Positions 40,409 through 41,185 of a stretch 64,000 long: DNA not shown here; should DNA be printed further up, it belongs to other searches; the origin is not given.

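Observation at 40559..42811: DNPH1-like N-hydrolase + MazG-like NTP pyrophosphatase + unknown protein operon next to a sigma-r4 HTH protein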

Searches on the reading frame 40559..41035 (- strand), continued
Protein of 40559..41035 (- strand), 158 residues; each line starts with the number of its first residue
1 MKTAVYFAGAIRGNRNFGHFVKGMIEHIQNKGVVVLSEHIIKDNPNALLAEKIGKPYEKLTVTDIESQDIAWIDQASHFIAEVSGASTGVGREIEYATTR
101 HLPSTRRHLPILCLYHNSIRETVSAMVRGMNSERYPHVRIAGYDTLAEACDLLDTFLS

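Call 70: search_dna_similar(query=window:40559-41035:-, collection=phages, mode=protein, max_evalue=0.001, max_rows=10)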
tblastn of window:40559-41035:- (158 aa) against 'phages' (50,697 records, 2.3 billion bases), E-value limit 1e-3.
No match.

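Call 84: search_solved_structures(query=A2, max_evalue=1, show_alignments=0)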
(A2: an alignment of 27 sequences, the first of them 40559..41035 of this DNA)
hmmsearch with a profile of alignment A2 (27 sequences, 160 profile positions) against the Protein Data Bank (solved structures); distinct sequences matched with E-value up to 1: 23.
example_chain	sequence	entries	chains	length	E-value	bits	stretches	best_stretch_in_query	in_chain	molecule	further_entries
9da1_A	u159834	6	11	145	2.8e-17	66.2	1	4-133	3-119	5-hydroxymethyl-dUMP N-hydrolase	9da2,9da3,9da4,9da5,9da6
8os9_A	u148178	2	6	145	3.3e-17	66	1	4-133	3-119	2'-deoxynucleoside 5'-phosphate N-hydrolase 1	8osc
9i3q_A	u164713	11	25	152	4.5e-17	65.6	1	5-133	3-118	5-hydroxymethyl-dUMP N-hydrolase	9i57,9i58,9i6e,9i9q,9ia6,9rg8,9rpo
4p5e_A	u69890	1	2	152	4.5e-17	65.6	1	5-133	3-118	2'-deoxynucleoside 5'-phosphate N-hydrolase 1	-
2khz_A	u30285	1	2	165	5.5e-17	65.2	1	5-133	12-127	c-Myc-responsive protein Rcl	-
8rqd_C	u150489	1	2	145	2.3e-16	63.3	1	4-133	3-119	2'-deoxynucleoside 5'-phosphate N-hydrolase 1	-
8qhq_A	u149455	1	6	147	2.9e-16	62.9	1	5-133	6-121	2'-deoxynucleoside 5'-phosphate N-hydrolase 1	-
8rps_C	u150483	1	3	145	2.9e-16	62.9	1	4-133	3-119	2'-deoxynucleoside 5'-phosphate N-hydrolase 1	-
4fyh_A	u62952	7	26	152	3.1e-16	62.8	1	4-133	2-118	Deoxyribonucleoside 5'-monophosphate N-glycosidase | 2'-deoxynucleoside 5'-phosphate N-hydrolase 1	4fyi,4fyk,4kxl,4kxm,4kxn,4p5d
8qhr_A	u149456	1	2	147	3.2e-16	62.8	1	5-133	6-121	2'-deoxynucleoside 5'-phosphate N-hydrolase 1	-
8rpt_B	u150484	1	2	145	6.6e-16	61.8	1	4-133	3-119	2'-deoxynucleoside 5'-phosphate N-hydrolase 1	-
2klh_A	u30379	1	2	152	7e-16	61.7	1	4-133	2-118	c-Myc-responsive protein Rcl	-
3iyg_D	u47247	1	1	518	0.3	14.1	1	17-77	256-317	T-complex protein 1 subunit delta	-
9kcf_D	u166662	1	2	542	0.32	14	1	17-77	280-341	T-complex protein 1 subunit delta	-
4b2t_D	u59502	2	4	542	0.33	14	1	17-77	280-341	T-COMPLEX PROTEIN 1 SUBUNIT DELTA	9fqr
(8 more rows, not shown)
